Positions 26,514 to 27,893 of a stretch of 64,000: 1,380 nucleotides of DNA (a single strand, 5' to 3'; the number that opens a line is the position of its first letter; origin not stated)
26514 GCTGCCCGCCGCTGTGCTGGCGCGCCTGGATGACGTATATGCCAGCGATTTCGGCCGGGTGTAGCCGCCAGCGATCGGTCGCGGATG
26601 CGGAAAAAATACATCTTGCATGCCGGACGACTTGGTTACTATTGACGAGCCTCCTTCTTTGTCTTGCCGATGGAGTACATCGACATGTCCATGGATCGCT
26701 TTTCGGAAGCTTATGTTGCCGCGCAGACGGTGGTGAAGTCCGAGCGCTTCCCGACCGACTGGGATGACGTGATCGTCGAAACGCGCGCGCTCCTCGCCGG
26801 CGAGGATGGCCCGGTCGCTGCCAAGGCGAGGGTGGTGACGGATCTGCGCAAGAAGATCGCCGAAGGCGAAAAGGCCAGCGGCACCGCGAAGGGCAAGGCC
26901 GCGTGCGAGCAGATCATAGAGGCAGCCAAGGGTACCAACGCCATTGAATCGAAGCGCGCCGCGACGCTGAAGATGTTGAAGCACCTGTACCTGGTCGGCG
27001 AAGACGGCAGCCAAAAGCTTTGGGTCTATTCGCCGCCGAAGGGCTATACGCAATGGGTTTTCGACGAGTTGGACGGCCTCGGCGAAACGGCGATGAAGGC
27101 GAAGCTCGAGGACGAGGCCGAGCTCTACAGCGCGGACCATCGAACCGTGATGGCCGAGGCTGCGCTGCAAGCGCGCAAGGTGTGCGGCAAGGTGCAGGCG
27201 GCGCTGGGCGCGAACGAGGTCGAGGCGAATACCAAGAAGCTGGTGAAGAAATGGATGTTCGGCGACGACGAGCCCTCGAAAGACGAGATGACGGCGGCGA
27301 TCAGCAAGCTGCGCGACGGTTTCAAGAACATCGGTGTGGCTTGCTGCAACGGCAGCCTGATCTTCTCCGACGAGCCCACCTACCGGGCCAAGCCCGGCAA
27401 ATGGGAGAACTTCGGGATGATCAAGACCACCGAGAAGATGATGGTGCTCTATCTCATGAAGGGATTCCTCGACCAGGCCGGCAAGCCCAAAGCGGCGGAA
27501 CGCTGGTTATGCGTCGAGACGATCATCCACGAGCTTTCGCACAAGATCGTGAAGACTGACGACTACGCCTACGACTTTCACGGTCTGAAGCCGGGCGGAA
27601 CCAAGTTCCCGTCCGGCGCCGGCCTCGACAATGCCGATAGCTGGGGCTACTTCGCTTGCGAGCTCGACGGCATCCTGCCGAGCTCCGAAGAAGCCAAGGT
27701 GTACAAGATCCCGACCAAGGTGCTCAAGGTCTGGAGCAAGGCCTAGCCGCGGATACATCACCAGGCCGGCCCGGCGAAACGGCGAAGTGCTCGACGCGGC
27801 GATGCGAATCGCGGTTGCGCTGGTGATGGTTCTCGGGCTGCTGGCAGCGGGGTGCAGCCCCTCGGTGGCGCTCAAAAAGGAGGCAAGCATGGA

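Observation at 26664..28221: Leaderless aspzincin (M35-like) metalloprotease with its own downstream lipoprotein: candidate effector/immunity or protease/inhibitor pair in a lower-GC islet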

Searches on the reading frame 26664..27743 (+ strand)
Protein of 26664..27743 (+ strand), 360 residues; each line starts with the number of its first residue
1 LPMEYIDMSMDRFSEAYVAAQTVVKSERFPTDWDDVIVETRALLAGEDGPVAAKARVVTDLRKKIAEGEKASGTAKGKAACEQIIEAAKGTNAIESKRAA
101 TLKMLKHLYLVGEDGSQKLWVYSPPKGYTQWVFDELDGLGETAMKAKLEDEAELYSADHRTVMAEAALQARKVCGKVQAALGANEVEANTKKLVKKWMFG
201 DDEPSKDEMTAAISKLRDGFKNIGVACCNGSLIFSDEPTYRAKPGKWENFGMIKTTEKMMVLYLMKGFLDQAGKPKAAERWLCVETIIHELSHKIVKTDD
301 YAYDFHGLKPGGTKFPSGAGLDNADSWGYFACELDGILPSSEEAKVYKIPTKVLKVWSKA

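Call 4: search_protein_families(library=pfam, proteins=[window:26664-27743:+], max_evalue=10)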
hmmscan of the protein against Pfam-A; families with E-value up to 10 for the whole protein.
window:26664-27743:+ (360 aa): 1 family
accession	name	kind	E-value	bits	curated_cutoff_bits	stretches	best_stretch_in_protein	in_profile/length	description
PF14521.12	Aspzincin_M35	-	4e-13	50.4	30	1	188-332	6-142/142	Lysine-specific metallo-endopeptidase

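Call 5: search_protein_families(library=ncbifam, proteins=[window:26664-27743:+], max_evalue=10)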
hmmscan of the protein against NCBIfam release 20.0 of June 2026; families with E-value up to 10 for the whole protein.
window:26664-27743:+ (360 aa): 1 family
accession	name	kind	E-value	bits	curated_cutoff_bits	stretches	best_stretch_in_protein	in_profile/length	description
NF007829.0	PRK10538.1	equivalog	0.025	14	411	1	208-267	60-116/248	bifunctional NADP-dependent 3-hydroxy acid dehydrogenase/3-hydroxypropionate dehydrogenase YdfG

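Call 6: search_solved_structures(query=window:26664-27743:+, max_evalue=10, show_alignments=3)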
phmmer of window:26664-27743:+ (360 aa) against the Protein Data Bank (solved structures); distinct sequences matched with E-value up to 10: 0.

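Call 7: find_homologous_proteins(query=window:26664-27743:+)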
Query window:26664-27743:+ (360 aa): 153 proteins with E <= 0.001 among 8000 candidates; the best 120 are listed.
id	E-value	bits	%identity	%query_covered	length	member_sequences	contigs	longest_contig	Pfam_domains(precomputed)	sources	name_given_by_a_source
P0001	6.6e-234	794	100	98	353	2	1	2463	PF14521.13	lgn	-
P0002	2.7e-186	637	79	98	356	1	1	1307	PF14521.13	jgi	-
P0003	6.6e-169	580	71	97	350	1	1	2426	PF14521.13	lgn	-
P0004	8.2e-166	570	72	97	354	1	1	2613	PF14521.13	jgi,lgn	jgi:hypothetical protein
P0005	7.1e-155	534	66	98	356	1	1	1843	PF14521.13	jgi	jgi:hypothetical protein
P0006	2.0e-149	516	68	94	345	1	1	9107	PF14521.13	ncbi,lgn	-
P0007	2.5e-149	515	64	98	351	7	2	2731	PF14521.13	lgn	-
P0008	4.5e-147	508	64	98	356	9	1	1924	PF14521.13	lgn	-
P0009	8.9e-100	352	77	54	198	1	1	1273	PF14521.13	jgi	jgi:hypothetical protein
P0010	2.4e-70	256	42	94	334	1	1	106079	PF14521.13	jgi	jgi:hypothetical protein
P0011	1.4e-69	253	42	94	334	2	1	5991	PF14521.13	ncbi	-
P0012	1.5e-69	253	43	94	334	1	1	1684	PF14521.13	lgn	-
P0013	3.4e-68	249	43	94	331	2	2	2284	PF14521.13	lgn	-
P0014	1.2e-67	247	41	97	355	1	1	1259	PF14521.13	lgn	-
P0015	1.3e-67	247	42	94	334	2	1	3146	PF14521.13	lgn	-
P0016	1.5e-67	247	40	94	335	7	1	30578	PF14521.13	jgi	jgi:Lysine-specific metallo-endopeptidase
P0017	2.8e-66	242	40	96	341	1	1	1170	PF14521.13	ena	-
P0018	1.2e-65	240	40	93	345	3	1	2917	PF14521.13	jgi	jgi:hypothetical protein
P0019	4.8e-65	238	41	94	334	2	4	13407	PF14521.13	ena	-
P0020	5.2e-65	238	40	94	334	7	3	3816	PF14521.13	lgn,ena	-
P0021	8.6e-65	237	42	94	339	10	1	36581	PF14521.13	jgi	jgi:hypothetical protein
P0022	8.9e-65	237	41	94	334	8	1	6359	PF14521.13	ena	-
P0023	8.9e-65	237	39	94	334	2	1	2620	PF14521.13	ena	-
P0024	9.4e-65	237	39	94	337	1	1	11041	PF14521.13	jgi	jgi:hypothetical protein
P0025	2.3e-64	236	41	94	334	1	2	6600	PF14521.13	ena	-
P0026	3.0e-64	236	40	94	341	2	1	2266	PF14521.13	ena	-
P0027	4.3e-64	235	40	94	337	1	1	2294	PF14521.13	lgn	-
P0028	1.6e-63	233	40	94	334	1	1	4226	PF14521.13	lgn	-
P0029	2.0e-63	233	40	94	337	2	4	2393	PF14521.13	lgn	-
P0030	3.7e-63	232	40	94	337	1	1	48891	PF14521.13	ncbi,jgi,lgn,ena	jgi:hypothetical protein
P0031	4.2e-63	232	41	94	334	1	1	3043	PF14521.13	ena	-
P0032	4.3e-63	232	40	94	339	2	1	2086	PF14521.13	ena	-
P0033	6.4e-63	231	41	94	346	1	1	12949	PF14521.13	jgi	jgi:hypothetical protein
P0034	1.0e-62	231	39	94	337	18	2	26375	PF14521.13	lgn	-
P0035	1.3e-62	230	39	94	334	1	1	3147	PF14521.13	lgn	-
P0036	1.4e-62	230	40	94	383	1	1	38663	PF14521.13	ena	-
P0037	1.7e-62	230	40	94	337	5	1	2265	PF14521.13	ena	-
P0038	1.8e-62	230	39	94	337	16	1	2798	PF14521.13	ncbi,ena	-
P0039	1.9e-62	230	39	94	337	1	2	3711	PF14521.13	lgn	-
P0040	7.9e-62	228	40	94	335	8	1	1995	PF14521.13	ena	-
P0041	1.1e-61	227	39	94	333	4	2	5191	PF14521.13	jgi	jgi:hypothetical protein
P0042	1.3e-61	227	39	94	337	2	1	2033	PF14521.13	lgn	-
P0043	1.5e-61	227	39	94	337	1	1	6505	PF14521.13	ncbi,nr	ncbi:hypothetical protein DOJK_01786 [Patescibacteria group bacterium]|nr:hypothetical protein DOJK_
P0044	1.8e-61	227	42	94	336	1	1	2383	PF14521.13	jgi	jgi:hypothetical protein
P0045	1.9e-61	226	40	94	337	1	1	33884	PF14521.13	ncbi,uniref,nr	ncbi:hypothetical protein GCM10011611_65620 [Aliidongia dinghuensis]|uniref:Lysine-specific metallo-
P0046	2.7e-61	226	39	94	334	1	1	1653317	PF14521.13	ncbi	-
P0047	3.4e-61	226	40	94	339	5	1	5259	PF14521.13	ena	-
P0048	4.9e-61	225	39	94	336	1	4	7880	PF14521.13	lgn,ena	-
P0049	7.1e-61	225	39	94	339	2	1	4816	PF14521.13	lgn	-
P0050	1.7e-60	223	39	94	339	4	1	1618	PF14521.13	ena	-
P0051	2.0e-60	223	38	94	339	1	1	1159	PF14521.13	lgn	-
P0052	2.3e-60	223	40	94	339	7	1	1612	PF14521.13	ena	-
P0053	1.1e-59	221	38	94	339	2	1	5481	PF14521.13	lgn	-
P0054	1.2e-59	221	39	94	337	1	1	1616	PF14521.13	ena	-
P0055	1.3e-59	220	39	94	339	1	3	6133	PF14521.13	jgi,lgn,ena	-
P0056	1.9e-59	220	37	94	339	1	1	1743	PF14521.13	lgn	-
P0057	2.1e-59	220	38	94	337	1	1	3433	PF14521.13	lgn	-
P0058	3.2e-59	219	39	94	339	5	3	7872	PF14521.13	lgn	-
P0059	5.0e-59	218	45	69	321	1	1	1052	PF00596.28,PF14521.13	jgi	-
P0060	1.2e-58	217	36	94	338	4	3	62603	PF14521.13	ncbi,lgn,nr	ncbi:MAG: M35 family metallo-endopeptidase [Methylococcales bacterium]|nr:M35 family metallo-endopep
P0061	1.7e-58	217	38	95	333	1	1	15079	PF14521.13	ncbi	ncbi:MAG: M35 family metallo-endopeptidase [Bacteroidota bacterium]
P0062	2.0e-58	217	38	94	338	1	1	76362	PF14521.13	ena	-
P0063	2.2e-58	216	41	94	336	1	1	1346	PF14521.13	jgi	jgi:hypothetical protein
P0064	3.1e-58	216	40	94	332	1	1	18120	PF14521.13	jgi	jgi:hypothetical protein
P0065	4.8e-58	215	38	94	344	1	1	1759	PF14521.13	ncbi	-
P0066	7.6e-58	215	37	96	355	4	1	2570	PF14521.13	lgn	-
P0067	7.8e-58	215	40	96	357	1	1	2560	PF14521.13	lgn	-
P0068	7.9e-58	215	39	94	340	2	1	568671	PF14521.13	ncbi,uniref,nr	ncbi:M35 family metallo-endopeptidase [Motiliproteus sp. MSK22-1]|uniref:M35 family metallo-endopept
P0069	9.2e-58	214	38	94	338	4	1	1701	PF14521.13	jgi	-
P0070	1.3e-57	214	38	96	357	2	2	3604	PF14521.13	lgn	-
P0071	2.3e-57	213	38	94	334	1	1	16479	PF14521.13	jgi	jgi:hypothetical protein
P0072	3.3e-57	212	38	94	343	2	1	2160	PF14521.13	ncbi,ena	-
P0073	3.9e-57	212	38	94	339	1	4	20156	PF14521.13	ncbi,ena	-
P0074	5.1e-57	212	37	94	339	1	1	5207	PF14521.13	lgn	-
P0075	1.1e-56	211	37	94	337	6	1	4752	PF14521.13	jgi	-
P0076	1.2e-56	211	40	94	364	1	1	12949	PF14521.13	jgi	jgi:hypothetical protein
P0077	1.2e-56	211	37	94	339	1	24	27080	PF14521.13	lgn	-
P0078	1.2e-56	211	37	94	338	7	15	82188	PF14521.13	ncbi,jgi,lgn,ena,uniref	ncbi:M35 family metallo-endopeptidase [Xenophilus sp.]|jgi:hypothetical protein|uniref:M35 family me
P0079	1.3e-56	210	35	94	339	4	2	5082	PF14521.13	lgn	-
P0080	1.4e-56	210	37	94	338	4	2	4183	PF14521.13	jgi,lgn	jgi:hypothetical protein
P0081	1.7e-56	210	36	94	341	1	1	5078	PF14521.13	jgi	jgi:hypothetical protein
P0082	2.3e-56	210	38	94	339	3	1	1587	PF14521.13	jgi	jgi:hypothetical protein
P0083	2.3e-56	210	41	84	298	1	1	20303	PF14521.13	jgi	jgi:hypothetical protein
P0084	3.1e-56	209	39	96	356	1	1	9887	PF14521.13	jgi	jgi:hypothetical protein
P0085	3.3e-56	209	46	68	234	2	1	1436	PF14521.13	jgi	jgi:hypothetical protein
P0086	3.9e-56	209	38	94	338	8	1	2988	PF14521.13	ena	-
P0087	4.2e-56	209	36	94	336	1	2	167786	PF14521.13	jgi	jgi:hypothetical protein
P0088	4.4e-56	209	38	94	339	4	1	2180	PF14521.13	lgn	-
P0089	5.9e-56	208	37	97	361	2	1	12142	PF14521.13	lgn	-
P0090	8.3e-56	208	38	94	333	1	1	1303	PF14521.13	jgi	jgi:hypothetical protein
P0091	8.3e-56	208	36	96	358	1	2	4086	PF14521.13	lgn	-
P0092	1.3e-55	207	37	94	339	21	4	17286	PF14521.13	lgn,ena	-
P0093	1.5e-55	207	39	94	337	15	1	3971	PF14521.13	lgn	-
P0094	2.7e-55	206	37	94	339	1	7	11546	PF14521.13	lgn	-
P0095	7.4e-55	205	37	94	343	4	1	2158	PF14521.13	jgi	-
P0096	8.1e-55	205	37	94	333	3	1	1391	PF14521.13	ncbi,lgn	-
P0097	1.0e-54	204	33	94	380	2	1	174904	PF14521.13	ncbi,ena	-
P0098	1.8e-54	203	37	94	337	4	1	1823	PF14521.13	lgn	-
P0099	2.0e-54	203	38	94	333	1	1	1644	PF14521.13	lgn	-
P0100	2.0e-54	203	37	94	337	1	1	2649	PF14521.13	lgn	-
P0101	2.4e-54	203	38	91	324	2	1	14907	PF14521.13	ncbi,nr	ncbi:MAG: hypothetical protein LBG44_10510 [Gemmatimonadota bacterium]|nr:hypothetical protein [Gemm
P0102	3.4e-54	203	36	94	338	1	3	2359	PF14521.13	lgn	-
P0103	4.5e-54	202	37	94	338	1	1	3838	PF14521.13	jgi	jgi:Lysine-specific metallo-endopeptidase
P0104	4.8e-54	202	37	95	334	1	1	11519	PF14521.13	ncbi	-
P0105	5.4e-54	202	36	94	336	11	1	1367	PF14521.13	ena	-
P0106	9.8e-54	201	37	94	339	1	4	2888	PF14521.13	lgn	-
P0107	5.5e-53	199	37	94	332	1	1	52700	PF14521.13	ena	-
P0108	6.4e-53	198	37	94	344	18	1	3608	PF14521.13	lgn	-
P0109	1.8e-52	197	38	94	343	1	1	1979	PF14521.13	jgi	jgi:hypothetical protein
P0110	2.4e-52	196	37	94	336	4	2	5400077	PF14521.13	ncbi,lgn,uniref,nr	ncbi:hypothetical protein CJ010_24520 [Azoarcus sp. DD4]|uniref:M35 family metallo-endopeptidase n=1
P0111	2.9e-52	196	38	93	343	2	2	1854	PF14521.13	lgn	-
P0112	3.1e-52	196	39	86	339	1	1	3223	PF14521.13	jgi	jgi:hypothetical protein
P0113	4.6e-52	196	35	94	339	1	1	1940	PF14521.13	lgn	-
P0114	6.5e-52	195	39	92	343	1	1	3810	PF14521.13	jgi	jgi:hypothetical protein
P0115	7.9e-52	195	37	93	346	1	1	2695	PF14521.13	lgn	-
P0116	1.1e-51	194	36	94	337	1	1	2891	PF14521.13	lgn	-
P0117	2.2e-51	193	35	93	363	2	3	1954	PF14521.13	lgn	-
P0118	2.4e-51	193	34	94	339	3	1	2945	PF14521.13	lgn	-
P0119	3.3e-51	193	38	94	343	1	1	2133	PF14521.13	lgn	-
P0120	4.0e-51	192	37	92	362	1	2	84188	PF14521.13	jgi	jgi:Lysine-specific metallo-endopeptidase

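Call 10: find_related_loci(query=window:26664-27743:+, collection=genome_contigs, flank=10000)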
Query window:26664-27743:+ (360 aa) in genome_contigs; peptide patterns used: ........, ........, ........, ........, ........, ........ (x = any residue, [..] = any of these).
116 stretches matched a pattern; 13 encode a relative of the query (tblastn E <= 1e-3); 13 distinct loci.
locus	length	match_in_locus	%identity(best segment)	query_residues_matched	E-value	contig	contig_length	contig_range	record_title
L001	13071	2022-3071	66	6-359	7e-161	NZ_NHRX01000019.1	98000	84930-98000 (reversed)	Rhodocyclus purpureus strain DSM 168 scaffold0019, whole genome shotgun sequence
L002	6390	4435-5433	40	9-346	3e-68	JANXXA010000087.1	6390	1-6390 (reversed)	MAG: Phenylobacterium sp. isolate GL140_2_metabat_323 GL140_2_k141_1743974, whole genome shotgun sequence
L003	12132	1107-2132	38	7-348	4e-65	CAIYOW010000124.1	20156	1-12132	MAG: uncultured Methylococcaceae bacterium isolate Kiruna_bin-11170 genome assembly, contig: bin-11170:124/162, whole ge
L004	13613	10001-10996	39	9-348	1e-64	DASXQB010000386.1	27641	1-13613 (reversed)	MAG TPA_asm: Polyangia bacterium isolate SMAG_U5423 k141_899794, whole genome shotgun sequence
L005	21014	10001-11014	40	9-348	6e-61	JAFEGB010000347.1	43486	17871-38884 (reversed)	MAG: Proteobacteria bacterium isolate SZAS TMP-80 LIN-319__347__length-43486, whole genome shotgun sequence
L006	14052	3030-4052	37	8-350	7e-61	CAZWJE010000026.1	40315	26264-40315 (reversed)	MAG TPA_asm: uncultured Gemmatimonas sp. isolate binchicken_co235_338 genome assembly, contig: NODE_2329_length_40315_co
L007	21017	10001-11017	37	8-348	9e-61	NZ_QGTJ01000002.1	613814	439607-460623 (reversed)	Plasticicumulans acidivorans strain DSM 23606 Ga0215699_102, whole genome shotgun sequence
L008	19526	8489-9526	37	8-348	7e-58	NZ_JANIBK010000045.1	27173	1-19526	Methylomonas rivi strain WSC-6 WSC6.00045, whole genome shotgun sequence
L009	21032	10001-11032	37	10-348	1e-57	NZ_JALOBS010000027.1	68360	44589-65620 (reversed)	MAG: Methylomonas sp. isolate SO_2017_LW3 bin 4 NODE_811_length_68360_cov_1.916551_LW162_2017, whole genome shotgun sequ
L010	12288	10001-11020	36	8-343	6e-55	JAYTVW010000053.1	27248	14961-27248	MAG: Rhodocyclales bacterium isolate GFS_5745 GFS_5745_52, whole genome shotgun sequence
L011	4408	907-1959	34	9-355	1e-52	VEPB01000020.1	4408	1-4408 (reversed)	MAG: Methylococcaceae bacterium isolate MnB_9 Mn-Methylococcaceae-1_1712, whole genome shotgun sequence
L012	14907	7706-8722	38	10-350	7e-63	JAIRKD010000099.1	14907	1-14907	MAG: Gemmatimonadota bacterium isolate Ast373_bin6 k119_1882318, whole genome shotgun sequence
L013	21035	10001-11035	36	8-348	1e-59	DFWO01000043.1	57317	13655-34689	MAG TPA_asm: Methylococcaceae bacterium UBA4132 UBA4132_contig_6311, whole genome shotgun sequence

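Call 13: find_encoding_contigs(protein=P0110, flank=10000, max_places=3)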
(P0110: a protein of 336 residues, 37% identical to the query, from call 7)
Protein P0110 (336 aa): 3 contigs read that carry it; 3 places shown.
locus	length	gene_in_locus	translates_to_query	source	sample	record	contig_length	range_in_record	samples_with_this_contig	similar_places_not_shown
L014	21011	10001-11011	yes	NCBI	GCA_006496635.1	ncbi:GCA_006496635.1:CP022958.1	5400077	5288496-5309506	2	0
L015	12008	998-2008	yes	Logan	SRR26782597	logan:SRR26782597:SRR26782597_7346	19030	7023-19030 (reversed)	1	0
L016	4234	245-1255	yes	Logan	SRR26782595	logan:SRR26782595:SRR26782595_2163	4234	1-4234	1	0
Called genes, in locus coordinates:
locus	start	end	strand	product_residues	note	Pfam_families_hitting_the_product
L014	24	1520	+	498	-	PF05943:VipB, PF18945:VipB_2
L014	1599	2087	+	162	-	PF05638:T6SS_HCP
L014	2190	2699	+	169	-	PF05638:T6SS_HCP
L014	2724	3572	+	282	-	PF13428:TPR_14 (faint), PF14559:TPR_19 (weak), PF07024:ImpE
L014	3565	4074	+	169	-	PF04965:GPW_gp25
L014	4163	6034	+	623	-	PF05947:T6SS_TssF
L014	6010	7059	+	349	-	PF06996:T6SS_TssG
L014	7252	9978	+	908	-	PF02861:Clp_N (weak), PF13191:AAA_16 (weak), PF23569:NBD_SMAX1, PF00004:AAA, PF17871:AAA_lid_9, PF07724:AAA_2, PF07728:AAA_5, PF10431:ClpB_D2-small, +4 more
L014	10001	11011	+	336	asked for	PF14521:Aspzincin_M35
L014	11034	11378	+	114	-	-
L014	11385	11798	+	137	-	-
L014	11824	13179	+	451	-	PF13432:TPR_16, PF23914:TPR_CcmH_CycH, PF13424:TPR_12, PF13432:TPR_16, PF13414:TPR_11, PF14559:TPR_19, PF13432:TPR_16, PF13489:Methyltransf_23, +21 more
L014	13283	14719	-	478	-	PF00069:Pkinase, PF07714:PK_Tyr_Ser-Thr, PF03109:ABC1 (weak), PF26309:DUF8082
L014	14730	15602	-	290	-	PF11845:Tll0287-like, PF00672:HAMP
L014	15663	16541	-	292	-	PF04773:FecR (weak)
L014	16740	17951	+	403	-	PF00109:ketoacyl-synt, PF02801:Ketoacyl-synt_C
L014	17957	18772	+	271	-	PF13723:Ketoacyl-synt_2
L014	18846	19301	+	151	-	PF22817:ApeP-like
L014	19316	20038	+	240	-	PF00106:adh_short, PF01370:Epimerase, PF08659:KR, PF13561:adh_short_C2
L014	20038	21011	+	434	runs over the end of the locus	PF00999:Na_H_Exchanger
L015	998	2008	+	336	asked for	PF14521:Aspzincin_M35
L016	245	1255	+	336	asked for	PF14521:Aspzincin_M35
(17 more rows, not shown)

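Call 14: find_encoding_contigs(protein=P0046, flank=10000, max_places=3)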
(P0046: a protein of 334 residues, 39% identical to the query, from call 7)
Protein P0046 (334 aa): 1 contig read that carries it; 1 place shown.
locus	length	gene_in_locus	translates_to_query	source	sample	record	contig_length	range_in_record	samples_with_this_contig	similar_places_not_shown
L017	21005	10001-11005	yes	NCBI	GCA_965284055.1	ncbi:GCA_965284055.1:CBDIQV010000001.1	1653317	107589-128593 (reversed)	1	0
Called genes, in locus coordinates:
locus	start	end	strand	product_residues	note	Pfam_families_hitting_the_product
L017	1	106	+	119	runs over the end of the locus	PF01964:ThiC_Rad_SAM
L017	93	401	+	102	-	PF01964:ThiC_Rad_SAM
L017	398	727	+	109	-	PF01964:ThiC_Rad_SAM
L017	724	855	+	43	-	-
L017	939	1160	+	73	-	-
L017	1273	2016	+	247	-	-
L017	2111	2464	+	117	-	PF07237:DUF1428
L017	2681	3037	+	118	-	-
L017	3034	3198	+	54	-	-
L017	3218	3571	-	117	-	PF20409:SnoaL_5, PF12680:SnoaL_2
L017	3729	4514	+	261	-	PF09365:DUF2461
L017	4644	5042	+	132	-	-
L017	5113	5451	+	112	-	-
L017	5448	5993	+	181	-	PF09998:DUF2239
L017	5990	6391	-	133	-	PF00903:Glyoxalase, PF18029:Glyoxalase_6 (weak)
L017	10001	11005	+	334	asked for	PF14521:Aspzincin_M35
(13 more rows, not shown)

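Call 15: find_encoding_contigs(protein=P0068, flank=10000, max_places=3)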
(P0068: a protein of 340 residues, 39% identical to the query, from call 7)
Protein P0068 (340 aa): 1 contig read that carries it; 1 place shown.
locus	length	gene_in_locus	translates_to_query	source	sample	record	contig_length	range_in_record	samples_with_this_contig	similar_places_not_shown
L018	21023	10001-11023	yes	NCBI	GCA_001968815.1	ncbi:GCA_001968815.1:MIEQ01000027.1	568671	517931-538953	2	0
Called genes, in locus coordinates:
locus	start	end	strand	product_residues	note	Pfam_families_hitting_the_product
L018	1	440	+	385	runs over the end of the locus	PF02771:Acyl-CoA_dh_N, PF02770:Acyl-CoA_dh_M, PF00441:Acyl-CoA_dh_1, PF22924:ACOX_C_alpha1 (weak), PF08028:Acyl-CoA_dh_2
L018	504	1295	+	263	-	PF00378:ECH_1, PF16113:ECH_2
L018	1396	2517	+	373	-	PF00378:ECH_1, PF16113:ECH_2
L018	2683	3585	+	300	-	PF03446:NAD_binding_2, PF03721:UDPG_MGDP_dh_N (faint), PF03807:F420_oxidored (weak), PF14833:NAD_binding_11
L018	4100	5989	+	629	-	PF16177:ACAS_N, PF00501:AMP-binding, PF13193:AMP-binding_C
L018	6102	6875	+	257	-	PF00106:adh_short, PF08659:KR, PF13561:adh_short_C2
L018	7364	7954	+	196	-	PF12728:HTH_17, PF00376:MerR (weak), PF00072:Response_reg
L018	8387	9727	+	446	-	PF00989:PAS, PF08448:PAS_4, PF13426:PAS_9, PF08447:PAS_3, PF00512:HisKA, PF02518:HATPase_c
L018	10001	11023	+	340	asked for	PF14521:Aspzincin_M35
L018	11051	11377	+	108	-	-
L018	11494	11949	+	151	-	-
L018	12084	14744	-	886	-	PF00311:PEPcase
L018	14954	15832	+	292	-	PF00892:EamA (weak)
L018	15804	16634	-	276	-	PF00765:Autoind_synth (weak), PF13444:Acetyltransf_5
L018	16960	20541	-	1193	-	PF07690:MFS_1, PF01553:Acyltransferase, PF00501:AMP-binding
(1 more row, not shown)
